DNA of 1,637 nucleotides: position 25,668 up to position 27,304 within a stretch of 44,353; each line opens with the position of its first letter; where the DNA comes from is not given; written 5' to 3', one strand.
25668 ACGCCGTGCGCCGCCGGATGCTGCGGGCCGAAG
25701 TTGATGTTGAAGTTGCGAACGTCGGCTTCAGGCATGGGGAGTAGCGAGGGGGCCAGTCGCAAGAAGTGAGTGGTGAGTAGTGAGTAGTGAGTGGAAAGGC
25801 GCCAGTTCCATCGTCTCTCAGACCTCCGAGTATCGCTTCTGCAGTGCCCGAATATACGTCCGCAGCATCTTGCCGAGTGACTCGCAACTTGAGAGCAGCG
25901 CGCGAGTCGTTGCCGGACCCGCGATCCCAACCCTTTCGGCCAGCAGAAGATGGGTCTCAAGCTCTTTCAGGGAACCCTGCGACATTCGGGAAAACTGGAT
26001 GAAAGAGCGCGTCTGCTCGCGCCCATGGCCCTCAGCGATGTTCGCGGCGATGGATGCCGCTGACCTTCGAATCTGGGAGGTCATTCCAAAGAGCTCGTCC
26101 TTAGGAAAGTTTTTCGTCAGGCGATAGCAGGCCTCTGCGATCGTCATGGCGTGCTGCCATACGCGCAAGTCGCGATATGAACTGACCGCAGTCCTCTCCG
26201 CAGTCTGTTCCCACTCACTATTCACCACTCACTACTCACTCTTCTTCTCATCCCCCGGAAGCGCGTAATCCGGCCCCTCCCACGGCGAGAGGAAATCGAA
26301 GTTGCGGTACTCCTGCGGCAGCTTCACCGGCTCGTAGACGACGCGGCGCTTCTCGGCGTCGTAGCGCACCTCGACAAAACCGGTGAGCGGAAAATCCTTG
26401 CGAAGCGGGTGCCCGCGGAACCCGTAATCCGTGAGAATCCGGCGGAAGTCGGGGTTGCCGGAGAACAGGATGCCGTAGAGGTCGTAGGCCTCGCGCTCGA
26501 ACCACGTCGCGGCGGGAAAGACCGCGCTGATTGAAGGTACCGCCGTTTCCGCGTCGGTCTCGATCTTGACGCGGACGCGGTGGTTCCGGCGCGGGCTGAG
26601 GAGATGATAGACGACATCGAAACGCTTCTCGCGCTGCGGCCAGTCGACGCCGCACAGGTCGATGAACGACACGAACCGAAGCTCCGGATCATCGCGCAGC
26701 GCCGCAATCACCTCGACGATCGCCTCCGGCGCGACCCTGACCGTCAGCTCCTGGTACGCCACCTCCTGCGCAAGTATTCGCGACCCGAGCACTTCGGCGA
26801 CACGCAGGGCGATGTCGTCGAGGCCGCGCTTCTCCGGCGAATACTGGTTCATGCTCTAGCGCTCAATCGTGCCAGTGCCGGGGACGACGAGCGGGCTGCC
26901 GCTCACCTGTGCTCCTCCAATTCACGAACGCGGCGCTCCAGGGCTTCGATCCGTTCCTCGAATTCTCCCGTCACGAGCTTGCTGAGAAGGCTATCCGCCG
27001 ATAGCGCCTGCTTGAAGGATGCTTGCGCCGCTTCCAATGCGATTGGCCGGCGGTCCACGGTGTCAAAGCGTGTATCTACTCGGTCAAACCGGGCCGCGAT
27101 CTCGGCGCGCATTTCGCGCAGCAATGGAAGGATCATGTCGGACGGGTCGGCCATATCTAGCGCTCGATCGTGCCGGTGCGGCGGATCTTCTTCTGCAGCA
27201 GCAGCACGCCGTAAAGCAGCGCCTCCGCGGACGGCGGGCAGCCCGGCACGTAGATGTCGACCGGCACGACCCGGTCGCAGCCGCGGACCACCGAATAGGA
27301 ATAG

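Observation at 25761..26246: IVS-like cassette inside the complex I operon: four-helix-bundle gene bracketed by 30-nt heptamer-built inverted repeats between nuoC and nuoD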

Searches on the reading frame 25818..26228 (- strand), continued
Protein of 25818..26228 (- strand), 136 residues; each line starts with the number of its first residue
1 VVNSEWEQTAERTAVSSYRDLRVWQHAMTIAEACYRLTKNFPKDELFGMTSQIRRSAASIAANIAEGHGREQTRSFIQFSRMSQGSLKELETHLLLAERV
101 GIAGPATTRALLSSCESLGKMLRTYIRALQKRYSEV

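Call 77: find_encoding_contigs(protein=P0054, flank=2500, max_places=8)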
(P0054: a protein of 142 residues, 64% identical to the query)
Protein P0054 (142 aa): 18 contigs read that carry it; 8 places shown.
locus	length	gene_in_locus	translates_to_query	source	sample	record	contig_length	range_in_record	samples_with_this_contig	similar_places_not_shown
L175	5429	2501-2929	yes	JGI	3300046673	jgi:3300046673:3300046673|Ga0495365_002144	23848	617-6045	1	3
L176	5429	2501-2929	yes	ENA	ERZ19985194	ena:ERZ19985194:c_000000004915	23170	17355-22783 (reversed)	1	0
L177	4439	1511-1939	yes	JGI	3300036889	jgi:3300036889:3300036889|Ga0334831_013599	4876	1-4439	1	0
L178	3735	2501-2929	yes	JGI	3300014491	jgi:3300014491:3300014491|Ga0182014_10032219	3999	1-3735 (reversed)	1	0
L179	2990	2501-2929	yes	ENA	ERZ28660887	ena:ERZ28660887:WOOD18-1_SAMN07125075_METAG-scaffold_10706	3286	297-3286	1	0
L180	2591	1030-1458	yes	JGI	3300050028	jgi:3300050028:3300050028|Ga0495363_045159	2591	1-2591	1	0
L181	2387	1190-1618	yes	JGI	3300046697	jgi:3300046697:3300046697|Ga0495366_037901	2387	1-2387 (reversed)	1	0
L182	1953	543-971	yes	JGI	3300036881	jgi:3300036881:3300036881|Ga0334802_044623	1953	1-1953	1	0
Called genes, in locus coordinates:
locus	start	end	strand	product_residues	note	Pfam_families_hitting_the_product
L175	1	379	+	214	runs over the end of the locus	-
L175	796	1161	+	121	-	PF00507:Oxidored_q4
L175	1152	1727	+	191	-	PF01058:Oxidored_q6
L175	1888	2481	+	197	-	PF00329:Complex1_30kDa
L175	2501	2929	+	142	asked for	PF05635:23S_rRNA_IVP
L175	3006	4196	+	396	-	PF00346:Complex1_49kDa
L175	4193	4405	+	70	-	-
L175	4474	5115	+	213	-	PF01257:2Fe-2S_thioredx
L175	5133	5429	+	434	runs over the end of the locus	PF01512:Complex1_51K, PF10531:SLBB (weak), PF22461:SLBB_2, PF10589:NADH_4Fe-4S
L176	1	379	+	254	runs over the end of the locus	?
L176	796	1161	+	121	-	PF00507:Oxidored_q4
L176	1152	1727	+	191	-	PF01058:Oxidored_q6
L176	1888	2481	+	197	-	PF00329:Complex1_30kDa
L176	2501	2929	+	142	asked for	PF05635:23S_rRNA_IVP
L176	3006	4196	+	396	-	PF00346:Complex1_49kDa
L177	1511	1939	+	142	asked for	PF05635:23S_rRNA_IVP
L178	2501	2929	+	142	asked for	PF05635:23S_rRNA_IVP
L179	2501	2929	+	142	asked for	PF05635:23S_rRNA_IVP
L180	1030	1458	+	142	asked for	PF05635:23S_rRNA_IVP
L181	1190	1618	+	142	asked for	PF05635:23S_rRNA_IVP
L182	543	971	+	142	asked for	PF05635:23S_rRNA_IVP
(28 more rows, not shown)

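Call 78: find_encoding_contigs(protein=P0084, flank=2500, max_places=8)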
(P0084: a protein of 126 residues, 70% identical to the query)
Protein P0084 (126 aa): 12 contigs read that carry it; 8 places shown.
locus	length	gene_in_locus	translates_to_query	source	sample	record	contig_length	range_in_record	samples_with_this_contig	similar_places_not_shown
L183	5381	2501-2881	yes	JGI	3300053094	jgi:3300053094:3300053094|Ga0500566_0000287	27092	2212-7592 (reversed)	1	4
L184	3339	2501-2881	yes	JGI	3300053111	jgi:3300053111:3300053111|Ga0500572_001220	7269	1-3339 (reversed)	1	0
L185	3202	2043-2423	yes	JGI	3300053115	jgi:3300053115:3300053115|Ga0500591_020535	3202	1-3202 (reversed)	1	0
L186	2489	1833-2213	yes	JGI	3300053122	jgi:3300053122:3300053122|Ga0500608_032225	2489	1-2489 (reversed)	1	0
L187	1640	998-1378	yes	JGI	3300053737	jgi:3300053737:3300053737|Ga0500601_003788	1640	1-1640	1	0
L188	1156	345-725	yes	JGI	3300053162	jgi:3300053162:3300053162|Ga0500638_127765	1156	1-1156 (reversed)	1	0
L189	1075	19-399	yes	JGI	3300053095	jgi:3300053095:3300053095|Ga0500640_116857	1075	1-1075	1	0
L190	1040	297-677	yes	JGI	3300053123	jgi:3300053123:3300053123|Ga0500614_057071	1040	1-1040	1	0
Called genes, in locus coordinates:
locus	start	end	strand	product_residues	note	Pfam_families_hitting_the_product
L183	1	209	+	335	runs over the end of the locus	PF03480:DctP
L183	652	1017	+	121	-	PF00507:Oxidored_q4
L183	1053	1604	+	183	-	PF01058:Oxidored_q6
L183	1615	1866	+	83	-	-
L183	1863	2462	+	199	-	PF00329:Complex1_30kDa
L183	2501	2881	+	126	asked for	PF05635:23S_rRNA_IVP, PF22296:bAvd (weak)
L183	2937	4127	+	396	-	PF00346:Complex1_49kDa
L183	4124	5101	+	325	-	PF05050:Methyltransf_21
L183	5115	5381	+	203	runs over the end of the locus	PF01257:2Fe-2S_thioredx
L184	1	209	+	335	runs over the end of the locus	PF03480:DctP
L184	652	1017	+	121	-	PF00507:Oxidored_q4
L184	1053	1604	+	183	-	PF01058:Oxidored_q6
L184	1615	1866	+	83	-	-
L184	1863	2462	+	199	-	PF00329:Complex1_30kDa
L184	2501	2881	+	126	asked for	PF05635:23S_rRNA_IVP, PF22296:bAvd (weak)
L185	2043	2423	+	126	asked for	PF05635:23S_rRNA_IVP, PF22296:bAvd (weak)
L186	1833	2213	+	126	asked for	PF05635:23S_rRNA_IVP, PF22296:bAvd (weak)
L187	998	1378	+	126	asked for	PF05635:23S_rRNA_IVP, PF22296:bAvd (weak)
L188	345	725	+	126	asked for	PF05635:23S_rRNA_IVP, PF22296:bAvd (weak)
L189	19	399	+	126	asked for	PF05635:23S_rRNA_IVP, PF22296:bAvd (weak)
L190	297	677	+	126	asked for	PF05635:23S_rRNA_IVP, PF22296:bAvd (weak)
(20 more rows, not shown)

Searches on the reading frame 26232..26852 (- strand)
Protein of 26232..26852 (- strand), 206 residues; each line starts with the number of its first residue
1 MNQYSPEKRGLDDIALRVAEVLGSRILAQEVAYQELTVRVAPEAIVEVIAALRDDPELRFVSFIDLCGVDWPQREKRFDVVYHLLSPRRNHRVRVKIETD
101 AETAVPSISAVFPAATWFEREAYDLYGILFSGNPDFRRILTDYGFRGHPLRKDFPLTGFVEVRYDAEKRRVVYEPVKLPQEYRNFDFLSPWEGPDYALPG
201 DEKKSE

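Call 4: search_protein_families(library=pfam, proteins=[window:26232-26852:-], max_evalue=0.01)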
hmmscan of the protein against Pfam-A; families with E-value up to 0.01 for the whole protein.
window:26232-26852:- (206 aa): 1 family
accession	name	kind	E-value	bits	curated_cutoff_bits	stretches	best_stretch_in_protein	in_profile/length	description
PF00329.25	Complex1_30kDa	-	3.1e-47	160.6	22.5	1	38-159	1-123/124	Respiratory-chain NADH dehydrogenase, 30 Kd subunit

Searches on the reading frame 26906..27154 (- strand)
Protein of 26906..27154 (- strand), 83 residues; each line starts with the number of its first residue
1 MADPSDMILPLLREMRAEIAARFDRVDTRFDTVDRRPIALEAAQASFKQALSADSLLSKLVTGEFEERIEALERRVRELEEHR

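Call 68: search_protein_families(library=pfam, proteins=[window:26906-27154:-], max_evalue=0.001)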
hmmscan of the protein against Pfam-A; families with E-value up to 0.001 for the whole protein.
seq(83 aa): 1 family
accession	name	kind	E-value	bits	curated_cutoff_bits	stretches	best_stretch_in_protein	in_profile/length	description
PF23991.1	DUF7310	-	9.3e-05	23.3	40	0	15-47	24-56/83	Coiled-coil region of unknown function (DUF7310)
